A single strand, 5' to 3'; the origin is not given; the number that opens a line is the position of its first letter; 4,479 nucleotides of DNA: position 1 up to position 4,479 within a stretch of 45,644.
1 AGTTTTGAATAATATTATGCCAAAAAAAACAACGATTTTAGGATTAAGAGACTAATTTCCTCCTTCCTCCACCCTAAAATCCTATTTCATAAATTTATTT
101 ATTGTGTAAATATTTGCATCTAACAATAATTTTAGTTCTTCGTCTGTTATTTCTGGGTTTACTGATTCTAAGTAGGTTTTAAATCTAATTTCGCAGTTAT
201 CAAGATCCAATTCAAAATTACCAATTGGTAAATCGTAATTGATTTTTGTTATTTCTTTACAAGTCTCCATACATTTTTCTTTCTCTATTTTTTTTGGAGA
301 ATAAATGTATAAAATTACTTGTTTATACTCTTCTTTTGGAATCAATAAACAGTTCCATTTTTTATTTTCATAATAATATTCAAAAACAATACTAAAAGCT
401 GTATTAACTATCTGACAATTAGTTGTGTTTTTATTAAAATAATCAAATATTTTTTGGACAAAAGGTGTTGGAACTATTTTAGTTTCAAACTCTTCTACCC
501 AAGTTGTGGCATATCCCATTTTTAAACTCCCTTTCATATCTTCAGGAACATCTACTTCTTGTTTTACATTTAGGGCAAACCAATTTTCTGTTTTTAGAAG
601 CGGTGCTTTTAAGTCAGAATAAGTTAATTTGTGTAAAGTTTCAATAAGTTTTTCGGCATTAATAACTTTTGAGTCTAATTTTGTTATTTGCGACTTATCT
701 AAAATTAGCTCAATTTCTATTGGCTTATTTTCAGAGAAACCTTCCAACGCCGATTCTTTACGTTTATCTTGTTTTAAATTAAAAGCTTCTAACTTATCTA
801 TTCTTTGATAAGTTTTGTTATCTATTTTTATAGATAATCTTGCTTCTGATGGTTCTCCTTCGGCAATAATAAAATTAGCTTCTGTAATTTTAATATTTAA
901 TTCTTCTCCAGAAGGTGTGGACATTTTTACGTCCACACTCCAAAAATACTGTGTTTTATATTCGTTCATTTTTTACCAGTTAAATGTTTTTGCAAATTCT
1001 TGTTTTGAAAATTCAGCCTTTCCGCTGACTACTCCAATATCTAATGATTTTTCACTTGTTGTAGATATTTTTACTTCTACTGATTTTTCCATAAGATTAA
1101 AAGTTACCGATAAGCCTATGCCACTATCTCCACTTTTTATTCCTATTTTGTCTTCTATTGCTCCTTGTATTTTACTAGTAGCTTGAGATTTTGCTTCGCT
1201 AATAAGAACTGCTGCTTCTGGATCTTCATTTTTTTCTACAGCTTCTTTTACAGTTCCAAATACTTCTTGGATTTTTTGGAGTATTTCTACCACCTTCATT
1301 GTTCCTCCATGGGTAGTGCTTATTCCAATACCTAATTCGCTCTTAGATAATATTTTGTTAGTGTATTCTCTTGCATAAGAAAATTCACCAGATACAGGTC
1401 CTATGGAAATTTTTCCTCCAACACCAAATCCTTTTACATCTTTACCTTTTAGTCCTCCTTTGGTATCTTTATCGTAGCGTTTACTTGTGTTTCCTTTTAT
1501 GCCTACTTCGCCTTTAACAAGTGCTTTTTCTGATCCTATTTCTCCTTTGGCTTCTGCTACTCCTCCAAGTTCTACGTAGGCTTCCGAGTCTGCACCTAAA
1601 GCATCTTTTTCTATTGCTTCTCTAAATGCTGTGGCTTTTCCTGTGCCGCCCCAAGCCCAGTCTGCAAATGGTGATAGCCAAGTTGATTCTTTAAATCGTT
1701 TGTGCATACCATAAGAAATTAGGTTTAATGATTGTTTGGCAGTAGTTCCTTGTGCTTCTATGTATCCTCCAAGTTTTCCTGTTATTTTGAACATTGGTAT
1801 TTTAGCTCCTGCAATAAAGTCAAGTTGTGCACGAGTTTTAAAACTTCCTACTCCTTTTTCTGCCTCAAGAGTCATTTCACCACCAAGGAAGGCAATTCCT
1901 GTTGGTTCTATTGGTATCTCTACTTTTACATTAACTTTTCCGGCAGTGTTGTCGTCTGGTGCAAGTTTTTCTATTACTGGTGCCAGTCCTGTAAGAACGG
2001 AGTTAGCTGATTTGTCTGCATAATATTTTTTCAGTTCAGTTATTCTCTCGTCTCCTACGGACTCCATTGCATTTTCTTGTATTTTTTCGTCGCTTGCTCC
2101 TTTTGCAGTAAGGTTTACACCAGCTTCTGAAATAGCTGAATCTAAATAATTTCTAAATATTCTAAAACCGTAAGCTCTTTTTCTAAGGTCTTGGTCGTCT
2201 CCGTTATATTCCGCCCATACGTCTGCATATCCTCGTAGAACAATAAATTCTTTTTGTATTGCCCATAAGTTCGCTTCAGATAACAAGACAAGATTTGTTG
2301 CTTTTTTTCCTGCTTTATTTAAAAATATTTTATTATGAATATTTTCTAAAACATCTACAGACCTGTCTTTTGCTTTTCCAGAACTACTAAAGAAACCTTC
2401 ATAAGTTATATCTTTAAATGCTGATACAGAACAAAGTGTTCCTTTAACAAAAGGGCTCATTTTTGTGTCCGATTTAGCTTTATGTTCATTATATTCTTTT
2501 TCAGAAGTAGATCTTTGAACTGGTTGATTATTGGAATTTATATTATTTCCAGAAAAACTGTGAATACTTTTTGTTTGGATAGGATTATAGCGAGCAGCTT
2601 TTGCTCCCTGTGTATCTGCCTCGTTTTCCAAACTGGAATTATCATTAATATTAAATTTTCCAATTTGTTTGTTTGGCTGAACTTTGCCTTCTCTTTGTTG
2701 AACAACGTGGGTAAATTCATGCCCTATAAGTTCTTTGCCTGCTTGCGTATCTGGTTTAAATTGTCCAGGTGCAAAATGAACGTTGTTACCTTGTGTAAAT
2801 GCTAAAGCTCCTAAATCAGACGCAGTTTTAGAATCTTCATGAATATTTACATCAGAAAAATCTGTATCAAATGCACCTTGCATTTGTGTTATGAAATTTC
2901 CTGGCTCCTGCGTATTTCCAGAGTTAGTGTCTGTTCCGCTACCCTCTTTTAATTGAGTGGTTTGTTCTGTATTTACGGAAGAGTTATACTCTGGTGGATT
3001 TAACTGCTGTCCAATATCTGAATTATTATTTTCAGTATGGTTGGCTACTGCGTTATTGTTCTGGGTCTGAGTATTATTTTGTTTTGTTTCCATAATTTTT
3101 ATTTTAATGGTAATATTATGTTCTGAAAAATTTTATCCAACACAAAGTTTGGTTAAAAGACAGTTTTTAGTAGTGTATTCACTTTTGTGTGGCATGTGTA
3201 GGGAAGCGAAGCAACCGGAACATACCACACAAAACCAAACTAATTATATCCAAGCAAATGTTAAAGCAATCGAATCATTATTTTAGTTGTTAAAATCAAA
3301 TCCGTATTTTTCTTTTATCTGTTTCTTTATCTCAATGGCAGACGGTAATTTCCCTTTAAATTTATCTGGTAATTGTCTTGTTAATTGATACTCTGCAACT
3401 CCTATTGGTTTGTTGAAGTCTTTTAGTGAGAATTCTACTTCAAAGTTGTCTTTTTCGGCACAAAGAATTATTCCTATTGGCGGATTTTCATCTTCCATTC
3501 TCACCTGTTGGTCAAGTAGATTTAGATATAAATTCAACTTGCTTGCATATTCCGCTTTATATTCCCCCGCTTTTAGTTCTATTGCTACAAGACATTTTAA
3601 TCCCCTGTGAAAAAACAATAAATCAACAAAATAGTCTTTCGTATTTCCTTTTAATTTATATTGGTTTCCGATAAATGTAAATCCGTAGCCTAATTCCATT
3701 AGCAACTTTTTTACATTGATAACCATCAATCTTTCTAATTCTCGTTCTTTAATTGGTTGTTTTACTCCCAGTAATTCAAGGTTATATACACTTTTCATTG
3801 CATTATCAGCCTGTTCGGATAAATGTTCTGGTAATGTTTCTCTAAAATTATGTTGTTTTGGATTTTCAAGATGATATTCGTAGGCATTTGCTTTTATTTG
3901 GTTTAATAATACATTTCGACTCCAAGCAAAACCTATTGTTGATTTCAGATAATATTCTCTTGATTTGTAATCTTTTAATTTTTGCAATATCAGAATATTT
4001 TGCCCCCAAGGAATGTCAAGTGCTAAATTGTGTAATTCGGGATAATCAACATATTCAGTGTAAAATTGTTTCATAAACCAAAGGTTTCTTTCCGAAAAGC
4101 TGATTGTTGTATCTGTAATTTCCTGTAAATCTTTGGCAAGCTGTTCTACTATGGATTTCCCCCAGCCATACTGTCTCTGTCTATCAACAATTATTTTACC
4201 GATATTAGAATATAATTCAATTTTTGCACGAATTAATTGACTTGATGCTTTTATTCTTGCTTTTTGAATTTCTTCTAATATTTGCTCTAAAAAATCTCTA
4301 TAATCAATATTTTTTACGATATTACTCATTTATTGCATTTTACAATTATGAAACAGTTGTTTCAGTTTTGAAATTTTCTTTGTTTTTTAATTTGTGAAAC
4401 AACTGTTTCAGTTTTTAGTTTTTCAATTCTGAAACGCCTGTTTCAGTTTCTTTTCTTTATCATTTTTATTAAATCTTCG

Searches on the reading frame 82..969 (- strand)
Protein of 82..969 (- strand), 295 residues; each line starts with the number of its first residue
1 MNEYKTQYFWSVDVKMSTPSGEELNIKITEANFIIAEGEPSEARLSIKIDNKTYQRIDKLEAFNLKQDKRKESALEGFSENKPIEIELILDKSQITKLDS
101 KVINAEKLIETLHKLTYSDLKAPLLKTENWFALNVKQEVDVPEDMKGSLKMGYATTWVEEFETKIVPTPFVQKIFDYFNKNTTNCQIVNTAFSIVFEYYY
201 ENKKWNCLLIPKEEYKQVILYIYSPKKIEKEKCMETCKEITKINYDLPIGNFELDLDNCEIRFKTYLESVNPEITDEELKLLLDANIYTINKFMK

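Call 26: search_protein_families(library=pfam, proteins=[window:82-969:-], max_evalue=0.001)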
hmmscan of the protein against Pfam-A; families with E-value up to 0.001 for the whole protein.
window:82-969:- (295 aa): 0 families

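Call 66: search_protein_families(library=padloc, proteins=[window:82-969:-], max_evalue=0.00001)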
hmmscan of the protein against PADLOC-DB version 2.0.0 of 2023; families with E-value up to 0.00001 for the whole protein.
window:82-969:- (295 aa): 0 families

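Call 95: search_protein_families(library=ncbifam, proteins=[window:82-969:-], max_evalue=0.01)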
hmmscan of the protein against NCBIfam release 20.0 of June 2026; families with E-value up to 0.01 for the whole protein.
window:82-969:- (295 aa): 0 families

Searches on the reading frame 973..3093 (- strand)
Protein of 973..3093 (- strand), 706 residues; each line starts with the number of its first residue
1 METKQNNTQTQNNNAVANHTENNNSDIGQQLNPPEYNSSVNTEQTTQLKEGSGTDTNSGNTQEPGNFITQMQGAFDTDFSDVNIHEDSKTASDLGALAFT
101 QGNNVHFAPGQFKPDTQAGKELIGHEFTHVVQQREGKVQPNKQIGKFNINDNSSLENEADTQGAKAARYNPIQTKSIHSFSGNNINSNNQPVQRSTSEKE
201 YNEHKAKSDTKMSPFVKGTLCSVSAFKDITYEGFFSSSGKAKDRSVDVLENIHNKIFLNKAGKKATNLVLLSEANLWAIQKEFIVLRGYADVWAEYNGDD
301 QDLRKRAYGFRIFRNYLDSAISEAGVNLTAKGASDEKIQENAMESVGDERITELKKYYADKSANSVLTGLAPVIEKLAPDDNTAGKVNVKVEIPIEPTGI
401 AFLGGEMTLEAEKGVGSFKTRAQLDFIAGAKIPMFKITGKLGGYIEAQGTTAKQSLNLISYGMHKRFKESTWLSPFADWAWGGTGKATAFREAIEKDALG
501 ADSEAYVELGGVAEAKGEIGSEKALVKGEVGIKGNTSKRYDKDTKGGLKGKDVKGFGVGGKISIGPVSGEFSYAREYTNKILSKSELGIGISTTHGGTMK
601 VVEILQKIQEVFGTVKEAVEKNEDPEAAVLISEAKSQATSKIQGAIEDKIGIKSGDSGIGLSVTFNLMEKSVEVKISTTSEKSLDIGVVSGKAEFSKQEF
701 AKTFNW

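Call 26: search_protein_families(library=pfam, proteins=[window:973-3093:-], max_evalue=0.001)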
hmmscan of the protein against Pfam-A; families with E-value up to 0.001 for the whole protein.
window:973-3093:- (706 aa): 1 family
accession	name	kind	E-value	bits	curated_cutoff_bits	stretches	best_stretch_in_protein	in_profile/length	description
PF13699.11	eCIS_core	-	2.1e-25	89.1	22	1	66-136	5-78/79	eCIS core domain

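Call 95: search_protein_families(library=ncbifam, proteins=[window:973-3093:-], max_evalue=0.01)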
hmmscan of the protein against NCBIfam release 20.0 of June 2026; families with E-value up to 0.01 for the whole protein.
window:973-3093:- (706 aa): 2 families
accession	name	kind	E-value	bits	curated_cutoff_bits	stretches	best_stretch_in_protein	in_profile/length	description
NF008932.0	PRK12289.1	equivalog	0.0017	17.4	483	1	628-682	159-213/363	small ribosomal subunit biogenesis GTPase RsgA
TIGR00157.1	TIGR00157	equivalog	0.0055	16.3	100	0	628-683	102-157/247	ribosome small subunit-dependent GTPase A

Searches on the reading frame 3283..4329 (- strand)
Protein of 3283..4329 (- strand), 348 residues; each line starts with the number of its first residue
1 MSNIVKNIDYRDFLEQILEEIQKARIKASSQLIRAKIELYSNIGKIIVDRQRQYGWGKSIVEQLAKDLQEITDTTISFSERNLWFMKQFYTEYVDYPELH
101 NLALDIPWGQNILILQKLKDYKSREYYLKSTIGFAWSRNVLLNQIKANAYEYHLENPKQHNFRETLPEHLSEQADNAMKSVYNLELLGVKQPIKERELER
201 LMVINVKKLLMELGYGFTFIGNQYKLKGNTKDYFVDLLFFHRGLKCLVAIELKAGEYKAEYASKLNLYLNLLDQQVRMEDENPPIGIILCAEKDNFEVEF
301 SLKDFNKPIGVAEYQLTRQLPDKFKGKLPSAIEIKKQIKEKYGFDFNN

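Call 26: search_protein_families(library=pfam, proteins=[window:3283-4329:-], max_evalue=0.001)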
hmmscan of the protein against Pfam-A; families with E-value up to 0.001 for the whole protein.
window:3283-4329:- (348 aa): 2 families
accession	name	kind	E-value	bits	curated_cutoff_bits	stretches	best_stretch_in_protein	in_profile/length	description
PF06250.17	YhcG_C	-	4.4e-56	189.5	32.5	1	176-329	2-157/157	YhcG PDDEXK nuclease domain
PF17761.7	DUF1016_N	-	2.2e-33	115.7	32.8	1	17-151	2-136/137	DUF1016 N-terminal domain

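Call 66: search_protein_families(library=padloc, proteins=[window:3283-4329:-], max_evalue=0.00001)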
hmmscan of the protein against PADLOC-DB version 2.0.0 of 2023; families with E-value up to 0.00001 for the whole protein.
window:3283-4329:- (348 aa): 27 families (the best 25 are shown)
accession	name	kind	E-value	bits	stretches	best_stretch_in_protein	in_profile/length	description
PDLC04795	PDC-S02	-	6e-120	398.7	1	5-340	19-352/357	-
PDLC04831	PDC-S02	-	2.5e-117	390.2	1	7-341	8-340/346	-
PDLC04810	PDC-S02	-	8.6e-109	362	1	4-340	5-352/355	-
PDLC04803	PDC-S02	-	9.2e-79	262.9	1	75-338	7-264/269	-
PDLC04807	PDC-S02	-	2e-74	248.9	1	1-333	4-340/351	-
PDLC04826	PDC-S02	-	2e-63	212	1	3-218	3-217/222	-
PDLC04813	PDC-S02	-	8.9e-62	206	1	173-340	3-170/175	-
PDLC04822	PDC-S02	-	3.1e-56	189.1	1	8-299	8-293/294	-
PDLC04827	PDC-S02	-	8.8e-41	138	1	1-227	1-228/234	-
PDLC04811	PDC-S02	-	1.4e-37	127.1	1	5-169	7-169/172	-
PDLC04804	PDC-S02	-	4.2e-33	112.7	1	4-191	4-191/203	-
PDLC04820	PDC-S02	-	1e-32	111.5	1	13-307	29-295/332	-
PDLC04800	PDC-S02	-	2.3e-32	110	1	1-125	1-126/129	-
PDLC04798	PDC-S02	-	4.8e-31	106.6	1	177-338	50-213/222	-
PDLC01464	PD_DExK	-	1.4e-26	91.3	2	119-251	10-126/126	"CAS-I,CAS-II,CAS-III,CAS-IV,CAS-V,CAS-VI; associated"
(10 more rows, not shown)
